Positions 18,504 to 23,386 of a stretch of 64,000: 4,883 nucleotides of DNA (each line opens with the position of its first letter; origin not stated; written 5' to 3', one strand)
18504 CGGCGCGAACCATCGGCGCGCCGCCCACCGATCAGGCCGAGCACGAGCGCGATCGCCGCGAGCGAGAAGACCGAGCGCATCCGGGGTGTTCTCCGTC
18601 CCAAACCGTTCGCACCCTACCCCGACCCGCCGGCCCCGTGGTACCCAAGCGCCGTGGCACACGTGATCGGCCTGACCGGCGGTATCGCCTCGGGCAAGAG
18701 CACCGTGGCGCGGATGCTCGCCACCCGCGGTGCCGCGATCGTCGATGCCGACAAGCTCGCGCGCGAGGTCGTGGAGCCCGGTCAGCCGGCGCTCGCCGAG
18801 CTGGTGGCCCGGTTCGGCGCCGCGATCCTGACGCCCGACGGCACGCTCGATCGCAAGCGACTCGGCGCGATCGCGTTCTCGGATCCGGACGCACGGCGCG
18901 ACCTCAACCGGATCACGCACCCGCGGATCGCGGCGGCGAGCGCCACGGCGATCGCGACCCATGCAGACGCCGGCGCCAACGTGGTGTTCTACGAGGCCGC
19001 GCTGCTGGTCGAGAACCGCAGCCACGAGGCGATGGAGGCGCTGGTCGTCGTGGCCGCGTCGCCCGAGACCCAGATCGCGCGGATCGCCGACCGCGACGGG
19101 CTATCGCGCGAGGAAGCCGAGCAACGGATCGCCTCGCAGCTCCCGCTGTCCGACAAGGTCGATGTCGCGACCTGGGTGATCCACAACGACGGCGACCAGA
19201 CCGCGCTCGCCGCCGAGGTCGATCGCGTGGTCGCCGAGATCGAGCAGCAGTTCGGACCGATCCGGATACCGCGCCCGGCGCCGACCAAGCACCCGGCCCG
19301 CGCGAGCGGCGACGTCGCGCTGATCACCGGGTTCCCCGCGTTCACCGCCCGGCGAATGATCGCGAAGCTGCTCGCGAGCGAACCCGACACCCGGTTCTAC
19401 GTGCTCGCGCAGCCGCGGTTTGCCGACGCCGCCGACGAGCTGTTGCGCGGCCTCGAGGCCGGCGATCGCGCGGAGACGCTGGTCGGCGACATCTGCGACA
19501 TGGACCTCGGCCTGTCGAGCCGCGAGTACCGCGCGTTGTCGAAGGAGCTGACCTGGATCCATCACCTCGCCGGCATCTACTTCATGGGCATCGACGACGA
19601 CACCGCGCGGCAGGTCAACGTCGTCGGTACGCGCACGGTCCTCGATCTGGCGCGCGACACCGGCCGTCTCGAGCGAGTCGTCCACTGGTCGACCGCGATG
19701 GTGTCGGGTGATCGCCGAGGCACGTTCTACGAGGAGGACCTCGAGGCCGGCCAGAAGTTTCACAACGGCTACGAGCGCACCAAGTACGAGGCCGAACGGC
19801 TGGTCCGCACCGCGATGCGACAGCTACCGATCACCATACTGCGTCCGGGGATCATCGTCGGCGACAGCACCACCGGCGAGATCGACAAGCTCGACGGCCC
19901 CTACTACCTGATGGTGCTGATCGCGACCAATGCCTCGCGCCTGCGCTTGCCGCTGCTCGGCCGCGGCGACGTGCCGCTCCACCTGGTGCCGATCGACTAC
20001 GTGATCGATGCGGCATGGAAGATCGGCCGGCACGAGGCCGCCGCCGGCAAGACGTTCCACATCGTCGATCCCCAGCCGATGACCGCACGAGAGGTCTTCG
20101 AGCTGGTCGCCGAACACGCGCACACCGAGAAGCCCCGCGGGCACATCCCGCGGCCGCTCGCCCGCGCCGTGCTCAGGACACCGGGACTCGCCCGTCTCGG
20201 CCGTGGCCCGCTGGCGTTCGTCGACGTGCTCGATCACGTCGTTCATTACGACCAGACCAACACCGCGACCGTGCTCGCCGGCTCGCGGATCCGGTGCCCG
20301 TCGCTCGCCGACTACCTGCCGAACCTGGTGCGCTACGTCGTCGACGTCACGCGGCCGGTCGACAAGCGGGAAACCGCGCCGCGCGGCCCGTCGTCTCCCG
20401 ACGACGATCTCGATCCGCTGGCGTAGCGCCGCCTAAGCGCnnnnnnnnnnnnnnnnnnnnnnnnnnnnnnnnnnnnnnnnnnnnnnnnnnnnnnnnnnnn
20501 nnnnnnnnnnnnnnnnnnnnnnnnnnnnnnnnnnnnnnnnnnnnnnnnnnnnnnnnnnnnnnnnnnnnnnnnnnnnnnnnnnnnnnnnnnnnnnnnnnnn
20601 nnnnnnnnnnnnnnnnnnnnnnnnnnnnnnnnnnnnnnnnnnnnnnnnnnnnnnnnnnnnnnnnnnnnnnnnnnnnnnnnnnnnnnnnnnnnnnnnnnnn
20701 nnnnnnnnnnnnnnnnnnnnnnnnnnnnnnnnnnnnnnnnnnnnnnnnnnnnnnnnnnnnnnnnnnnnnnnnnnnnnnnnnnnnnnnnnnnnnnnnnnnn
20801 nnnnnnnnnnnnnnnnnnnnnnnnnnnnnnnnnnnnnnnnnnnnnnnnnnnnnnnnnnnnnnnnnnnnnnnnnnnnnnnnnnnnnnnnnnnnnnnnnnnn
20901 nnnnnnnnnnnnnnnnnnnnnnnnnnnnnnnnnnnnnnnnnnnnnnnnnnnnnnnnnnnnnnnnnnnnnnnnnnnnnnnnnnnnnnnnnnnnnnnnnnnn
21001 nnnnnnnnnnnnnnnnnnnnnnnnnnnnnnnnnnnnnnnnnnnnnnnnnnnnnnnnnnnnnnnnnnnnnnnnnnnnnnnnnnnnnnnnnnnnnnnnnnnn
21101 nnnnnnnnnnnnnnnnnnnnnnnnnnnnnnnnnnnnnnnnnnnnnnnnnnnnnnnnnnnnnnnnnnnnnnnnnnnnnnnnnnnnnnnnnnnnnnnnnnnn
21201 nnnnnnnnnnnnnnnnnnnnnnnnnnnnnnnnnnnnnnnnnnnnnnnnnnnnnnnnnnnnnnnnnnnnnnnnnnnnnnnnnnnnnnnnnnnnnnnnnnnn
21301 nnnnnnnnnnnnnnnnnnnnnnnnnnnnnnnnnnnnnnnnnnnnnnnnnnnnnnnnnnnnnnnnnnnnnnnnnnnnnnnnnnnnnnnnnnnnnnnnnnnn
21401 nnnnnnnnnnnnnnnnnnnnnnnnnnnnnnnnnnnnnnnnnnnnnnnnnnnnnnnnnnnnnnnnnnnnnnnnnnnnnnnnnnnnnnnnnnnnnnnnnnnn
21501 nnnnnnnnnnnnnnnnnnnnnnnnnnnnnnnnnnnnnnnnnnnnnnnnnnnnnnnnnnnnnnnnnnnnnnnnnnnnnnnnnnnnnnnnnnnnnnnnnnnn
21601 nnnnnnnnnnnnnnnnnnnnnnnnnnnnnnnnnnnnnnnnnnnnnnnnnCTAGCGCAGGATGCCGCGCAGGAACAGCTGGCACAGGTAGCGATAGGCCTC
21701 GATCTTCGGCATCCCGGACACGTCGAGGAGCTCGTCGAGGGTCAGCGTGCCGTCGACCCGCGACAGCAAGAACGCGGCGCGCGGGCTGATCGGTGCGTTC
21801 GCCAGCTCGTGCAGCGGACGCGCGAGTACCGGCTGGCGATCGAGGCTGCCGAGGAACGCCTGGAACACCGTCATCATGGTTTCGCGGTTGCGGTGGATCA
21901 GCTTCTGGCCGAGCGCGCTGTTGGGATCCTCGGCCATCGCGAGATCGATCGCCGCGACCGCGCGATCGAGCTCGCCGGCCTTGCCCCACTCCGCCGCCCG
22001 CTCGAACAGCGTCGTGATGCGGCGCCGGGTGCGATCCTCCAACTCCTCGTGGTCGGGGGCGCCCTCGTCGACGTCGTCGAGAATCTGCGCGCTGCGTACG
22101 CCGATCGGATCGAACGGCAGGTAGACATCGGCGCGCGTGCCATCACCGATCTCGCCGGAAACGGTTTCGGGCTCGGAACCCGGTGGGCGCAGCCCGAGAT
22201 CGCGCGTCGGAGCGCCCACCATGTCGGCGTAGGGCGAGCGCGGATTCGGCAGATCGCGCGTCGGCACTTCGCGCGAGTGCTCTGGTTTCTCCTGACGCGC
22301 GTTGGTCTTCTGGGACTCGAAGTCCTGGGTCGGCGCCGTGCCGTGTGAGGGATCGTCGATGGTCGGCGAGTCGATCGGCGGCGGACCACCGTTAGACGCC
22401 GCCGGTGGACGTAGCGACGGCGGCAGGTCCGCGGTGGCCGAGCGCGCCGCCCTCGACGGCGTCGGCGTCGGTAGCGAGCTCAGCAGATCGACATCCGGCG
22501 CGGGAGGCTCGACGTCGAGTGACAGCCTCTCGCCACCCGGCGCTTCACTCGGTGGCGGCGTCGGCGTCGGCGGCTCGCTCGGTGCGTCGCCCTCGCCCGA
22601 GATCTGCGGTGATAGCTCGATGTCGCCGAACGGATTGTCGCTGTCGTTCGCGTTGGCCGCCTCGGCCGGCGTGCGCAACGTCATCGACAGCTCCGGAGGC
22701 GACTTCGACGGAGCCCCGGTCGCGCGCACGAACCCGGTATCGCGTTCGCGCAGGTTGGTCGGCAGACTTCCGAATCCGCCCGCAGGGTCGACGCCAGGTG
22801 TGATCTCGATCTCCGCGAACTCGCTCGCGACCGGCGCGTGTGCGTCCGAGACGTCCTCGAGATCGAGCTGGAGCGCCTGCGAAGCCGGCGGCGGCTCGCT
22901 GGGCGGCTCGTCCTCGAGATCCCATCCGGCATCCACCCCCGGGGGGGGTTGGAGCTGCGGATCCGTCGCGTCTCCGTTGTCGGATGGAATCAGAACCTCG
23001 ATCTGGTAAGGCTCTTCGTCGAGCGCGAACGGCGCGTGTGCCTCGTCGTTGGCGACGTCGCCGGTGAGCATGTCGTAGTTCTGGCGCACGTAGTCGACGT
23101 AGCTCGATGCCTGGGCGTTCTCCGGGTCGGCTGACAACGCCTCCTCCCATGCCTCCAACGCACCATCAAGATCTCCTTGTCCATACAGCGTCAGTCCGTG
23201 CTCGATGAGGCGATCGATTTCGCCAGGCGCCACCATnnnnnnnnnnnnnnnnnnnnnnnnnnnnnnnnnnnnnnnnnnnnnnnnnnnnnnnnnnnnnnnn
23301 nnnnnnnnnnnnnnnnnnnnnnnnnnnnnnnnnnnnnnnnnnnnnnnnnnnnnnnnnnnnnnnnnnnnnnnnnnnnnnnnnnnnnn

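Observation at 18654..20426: CoaE (dephospho-CoA kinase) fused in frame to an extended-SDR / NAD(P)-dependent reductase-epimerase domain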

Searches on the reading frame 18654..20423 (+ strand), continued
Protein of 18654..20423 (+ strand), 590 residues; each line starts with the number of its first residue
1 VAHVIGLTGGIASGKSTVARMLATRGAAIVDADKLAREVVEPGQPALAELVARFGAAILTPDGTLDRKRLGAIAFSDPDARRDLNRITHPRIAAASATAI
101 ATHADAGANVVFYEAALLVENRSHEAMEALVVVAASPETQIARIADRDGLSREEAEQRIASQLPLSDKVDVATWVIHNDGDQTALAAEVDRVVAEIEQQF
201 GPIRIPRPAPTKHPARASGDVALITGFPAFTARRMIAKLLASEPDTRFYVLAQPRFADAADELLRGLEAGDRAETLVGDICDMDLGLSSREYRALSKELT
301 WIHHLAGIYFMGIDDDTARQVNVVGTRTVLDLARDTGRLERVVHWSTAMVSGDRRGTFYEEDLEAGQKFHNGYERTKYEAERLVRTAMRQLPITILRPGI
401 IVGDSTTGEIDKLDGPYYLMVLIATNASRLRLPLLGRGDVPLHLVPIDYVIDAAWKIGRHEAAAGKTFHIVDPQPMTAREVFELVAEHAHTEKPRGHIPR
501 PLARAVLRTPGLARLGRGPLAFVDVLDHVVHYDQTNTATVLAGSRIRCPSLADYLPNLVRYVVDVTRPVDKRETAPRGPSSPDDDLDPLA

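Call 45: find_encoding_contigs(protein=P0460, flank=6000, max_places=2)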
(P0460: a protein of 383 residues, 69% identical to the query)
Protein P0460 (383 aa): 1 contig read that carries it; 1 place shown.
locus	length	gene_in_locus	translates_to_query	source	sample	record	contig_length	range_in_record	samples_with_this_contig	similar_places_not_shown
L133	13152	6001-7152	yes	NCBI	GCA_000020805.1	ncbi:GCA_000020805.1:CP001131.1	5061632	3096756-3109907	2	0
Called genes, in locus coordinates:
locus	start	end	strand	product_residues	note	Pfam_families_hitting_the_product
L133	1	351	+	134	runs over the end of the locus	PF00582:Usp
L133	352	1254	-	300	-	PF02219:MTHFR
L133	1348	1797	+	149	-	PF03449:GreA_GreB_N, PF01272:GreA_GreB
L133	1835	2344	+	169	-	-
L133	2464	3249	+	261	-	PF03372:Exo_endo_phos, PF23226:Exo_endo_phos_PGAP2IP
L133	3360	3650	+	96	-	PF12732:YtxH (weak)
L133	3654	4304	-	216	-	PF01926:MMR_HSR1, PF02421:FeoB_N, PF00350:Dynamin_N (faint)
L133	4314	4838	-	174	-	PF14522:Cytochrome_C7 (faint), PF13435:Cytochrome_C554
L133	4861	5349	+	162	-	-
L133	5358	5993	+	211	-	PF01121:CoaE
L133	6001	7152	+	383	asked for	PF01073:3Beta_HSD, PF01370:Epimerase, PF07993:NAD_binding_4, PF16363:GDP_Man_Dehyd (weak)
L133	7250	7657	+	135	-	PF01575:MaoC_dehydratas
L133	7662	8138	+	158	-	PF13452:FAS1_DH_region, PF22622:MFE-2_hydrat-2_N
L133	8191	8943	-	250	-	PF00515:TPR_1 (faint), PF07719:TPR_2 (faint), PF13371:TPR_9 (faint), PF13428:TPR_14 (faint), PF13432:TPR_16 (faint), PF14559:TPR_19 (faint)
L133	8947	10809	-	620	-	PF00012:HSP70, PF06723:MreB_Mbl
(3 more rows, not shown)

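Call 55: find_encoding_contigs(protein=P0002, flank=8000, max_places=1)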
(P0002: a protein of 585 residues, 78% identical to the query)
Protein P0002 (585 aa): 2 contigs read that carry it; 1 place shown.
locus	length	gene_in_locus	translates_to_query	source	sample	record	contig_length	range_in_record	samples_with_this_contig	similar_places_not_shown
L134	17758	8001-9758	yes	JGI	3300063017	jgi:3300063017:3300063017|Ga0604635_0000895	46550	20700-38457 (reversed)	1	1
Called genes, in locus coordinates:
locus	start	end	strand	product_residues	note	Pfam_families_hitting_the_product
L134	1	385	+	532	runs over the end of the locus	-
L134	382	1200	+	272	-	PF08308:PEGA (weak)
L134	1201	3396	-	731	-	-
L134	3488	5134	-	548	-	PF02770:Acyl-CoA_dh_M, PF00441:Acyl-CoA_dh_1, PF13527:Acetyltransf_9, PF00583:Acetyltransf_1, PF13673:Acetyltransf_10 (faint), PF13508:Acetyltransf_7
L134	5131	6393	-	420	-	PF00155:Aminotran_1_2, PF01053:Cys_Met_Meta_PP (weak), PF00266:Aminotran_5 (weak)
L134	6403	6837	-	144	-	PF13527:Acetyltransf_9 (faint), PF13480:Acetyltransf_6 (weak), PF00583:Acetyltransf_1, PF13673:Acetyltransf_10, PF08445:FR47, PF13508:Acetyltransf_7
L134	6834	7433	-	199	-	PF00350:Dynamin_N (faint), PF01926:MMR_HSR1, PF02421:FeoB_N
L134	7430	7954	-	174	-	PF14522:Cytochrome_C7 (faint), PF22113:Mtrc-MtrF_II-IV_dom (faint), PF13435:Cytochrome_C554 (weak)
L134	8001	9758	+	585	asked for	PF01121:CoaE, PF01073:3Beta_HSD, PF01370:Epimerase, PF07993:NAD_binding_4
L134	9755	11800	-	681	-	PF01979:Amidohydro_1, PF07969:Amidohydro_3 (weak)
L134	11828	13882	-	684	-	PF01979:Amidohydro_1, PF07969:Amidohydro_3 (weak)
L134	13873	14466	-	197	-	PF06041:DUF924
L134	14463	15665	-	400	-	PF00764:Arginosuc_synth, PF20979:Arginosuc_syn_C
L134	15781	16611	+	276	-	-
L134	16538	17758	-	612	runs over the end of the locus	PF00664:ABC_membrane, PF00005:ABC_tran, PF02463:SMC_N (faint)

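Call 56: find_encoding_contigs(protein=P0334, flank=8000, max_places=1)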
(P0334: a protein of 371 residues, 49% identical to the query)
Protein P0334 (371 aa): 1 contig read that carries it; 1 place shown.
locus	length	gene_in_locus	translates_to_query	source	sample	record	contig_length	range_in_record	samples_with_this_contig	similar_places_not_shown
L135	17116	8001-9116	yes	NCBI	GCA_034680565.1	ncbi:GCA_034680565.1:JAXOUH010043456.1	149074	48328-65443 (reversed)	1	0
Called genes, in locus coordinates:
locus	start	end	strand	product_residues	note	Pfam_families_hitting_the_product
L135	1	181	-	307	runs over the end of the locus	PF00481:PP2C, PF13672:PP2C_2, PF07228:SpoIIE (faint)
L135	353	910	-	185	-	PF01765:RRF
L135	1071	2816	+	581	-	-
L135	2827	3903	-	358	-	-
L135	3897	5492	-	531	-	-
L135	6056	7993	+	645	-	-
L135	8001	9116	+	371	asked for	PF01073:3Beta_HSD (weak), PF07993:NAD_binding_4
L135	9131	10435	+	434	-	-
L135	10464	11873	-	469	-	PF17164:DUF5122 (faint)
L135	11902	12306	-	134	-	PF04828:GFA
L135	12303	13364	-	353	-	PF02779:Transket_pyr, PF02780:Transketolase_C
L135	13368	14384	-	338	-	PF00676:E1_dh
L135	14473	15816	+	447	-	PF01553:Acyltransferase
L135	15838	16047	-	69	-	-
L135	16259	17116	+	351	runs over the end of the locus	-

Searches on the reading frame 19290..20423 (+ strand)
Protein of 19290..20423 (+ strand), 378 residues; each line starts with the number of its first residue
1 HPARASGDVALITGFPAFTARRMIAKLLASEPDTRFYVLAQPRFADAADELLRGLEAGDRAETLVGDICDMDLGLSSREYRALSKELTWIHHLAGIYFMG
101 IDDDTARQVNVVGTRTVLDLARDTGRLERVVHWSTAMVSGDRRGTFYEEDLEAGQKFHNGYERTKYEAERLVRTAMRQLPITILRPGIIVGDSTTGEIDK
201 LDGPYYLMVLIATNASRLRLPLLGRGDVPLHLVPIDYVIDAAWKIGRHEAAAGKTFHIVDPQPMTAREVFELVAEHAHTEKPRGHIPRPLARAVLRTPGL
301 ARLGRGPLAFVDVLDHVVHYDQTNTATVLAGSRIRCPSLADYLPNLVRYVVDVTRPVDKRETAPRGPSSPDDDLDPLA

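Call 11: search_solved_structures(query=window:19290-20423:+, max_evalue=0.001, show_alignments=2)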
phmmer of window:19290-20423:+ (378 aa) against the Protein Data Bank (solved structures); distinct sequences matched with E-value up to 0.001: 6.
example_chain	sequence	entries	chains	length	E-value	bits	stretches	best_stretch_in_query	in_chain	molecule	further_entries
4u7w_A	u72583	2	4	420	3e-25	91.9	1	10-272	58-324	MxaA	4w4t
8v1x_A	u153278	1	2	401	5.3e-15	58.2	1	59-273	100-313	Type I polyketide synthase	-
5msp_A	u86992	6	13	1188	6.3e-08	34.9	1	60-261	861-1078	Thioester reductase domain-containing protein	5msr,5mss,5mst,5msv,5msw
7eoz_A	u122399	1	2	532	1.8e-07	33.4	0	63-155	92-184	Fatty acyl-CoA reductase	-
5mso_A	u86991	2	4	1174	1e-05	27.7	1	30-262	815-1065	Carboxylic acid reductase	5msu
5msc_A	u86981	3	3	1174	1.7e-05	26.9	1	59-261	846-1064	Carboxylic acid reductase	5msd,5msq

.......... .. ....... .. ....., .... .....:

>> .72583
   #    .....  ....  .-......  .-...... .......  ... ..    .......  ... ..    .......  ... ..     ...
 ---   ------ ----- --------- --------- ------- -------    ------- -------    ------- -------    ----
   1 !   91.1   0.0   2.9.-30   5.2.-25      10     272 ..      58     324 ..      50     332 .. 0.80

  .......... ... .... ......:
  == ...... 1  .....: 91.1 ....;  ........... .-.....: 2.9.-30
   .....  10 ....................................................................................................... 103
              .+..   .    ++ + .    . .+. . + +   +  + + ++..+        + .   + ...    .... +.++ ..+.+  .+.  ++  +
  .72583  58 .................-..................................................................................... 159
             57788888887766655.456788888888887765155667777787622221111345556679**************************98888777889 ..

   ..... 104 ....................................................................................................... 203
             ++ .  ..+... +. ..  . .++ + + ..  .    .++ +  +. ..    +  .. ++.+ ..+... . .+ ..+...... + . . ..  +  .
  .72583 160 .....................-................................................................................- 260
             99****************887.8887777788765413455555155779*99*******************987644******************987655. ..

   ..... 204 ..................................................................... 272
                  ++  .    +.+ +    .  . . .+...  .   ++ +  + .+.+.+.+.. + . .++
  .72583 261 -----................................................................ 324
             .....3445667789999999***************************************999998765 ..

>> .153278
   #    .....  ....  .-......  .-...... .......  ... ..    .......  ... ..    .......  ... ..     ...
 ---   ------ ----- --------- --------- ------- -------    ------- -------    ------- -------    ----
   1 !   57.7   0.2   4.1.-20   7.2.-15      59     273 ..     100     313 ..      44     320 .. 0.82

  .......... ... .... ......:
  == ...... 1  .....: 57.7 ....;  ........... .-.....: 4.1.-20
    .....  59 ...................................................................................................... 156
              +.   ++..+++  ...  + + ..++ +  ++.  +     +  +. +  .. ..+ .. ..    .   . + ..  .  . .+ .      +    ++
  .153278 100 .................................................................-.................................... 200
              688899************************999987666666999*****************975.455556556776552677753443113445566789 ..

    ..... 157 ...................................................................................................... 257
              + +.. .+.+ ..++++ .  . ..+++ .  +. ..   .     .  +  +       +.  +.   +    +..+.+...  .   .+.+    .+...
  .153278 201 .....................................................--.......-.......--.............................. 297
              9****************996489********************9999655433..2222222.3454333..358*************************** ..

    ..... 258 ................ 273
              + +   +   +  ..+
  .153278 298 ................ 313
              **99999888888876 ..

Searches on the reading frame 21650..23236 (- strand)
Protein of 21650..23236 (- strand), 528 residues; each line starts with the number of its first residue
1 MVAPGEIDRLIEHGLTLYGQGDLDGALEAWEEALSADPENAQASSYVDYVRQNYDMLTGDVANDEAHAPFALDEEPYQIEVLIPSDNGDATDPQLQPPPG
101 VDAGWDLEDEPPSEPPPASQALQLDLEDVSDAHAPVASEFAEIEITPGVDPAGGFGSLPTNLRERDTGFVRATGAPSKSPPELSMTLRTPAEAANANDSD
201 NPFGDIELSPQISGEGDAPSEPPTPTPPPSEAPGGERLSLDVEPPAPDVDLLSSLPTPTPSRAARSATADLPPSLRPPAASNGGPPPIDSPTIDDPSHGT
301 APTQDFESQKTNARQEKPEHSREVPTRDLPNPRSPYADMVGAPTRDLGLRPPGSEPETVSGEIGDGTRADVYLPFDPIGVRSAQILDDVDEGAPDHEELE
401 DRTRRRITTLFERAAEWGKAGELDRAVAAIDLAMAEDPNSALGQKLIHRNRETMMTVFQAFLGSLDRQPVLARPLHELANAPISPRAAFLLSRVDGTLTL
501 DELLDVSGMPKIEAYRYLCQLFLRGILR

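Call 36: search_protein_families(library=pfam, proteins=[window:21650-23236:-], max_evalue=0.001)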
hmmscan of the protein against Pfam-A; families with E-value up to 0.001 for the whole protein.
window:21650-23236:- (528 aa): 5 families
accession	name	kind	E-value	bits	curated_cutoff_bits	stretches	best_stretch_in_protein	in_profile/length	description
PF07719.23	TPR_2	-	9e-08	32.1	27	1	14-40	8-34/34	Tetratricopeptide repeat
PF00515.34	TPR_1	-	3e-05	24.1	27.8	0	14-40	8-34/34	Tetratricopeptide repeat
PF13414.12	TPR_11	-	5.1e-05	23.3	26.8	1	14-43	1-30/42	TPR repeat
PF13432.12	TPR_16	-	0.00018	22.3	32.7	1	12-44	2-34/65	Tetratricopeptide repeat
PF13428.12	TPR_14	-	0.00035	21.4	23.5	0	15-43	9-37/44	Tetratricopeptide repeat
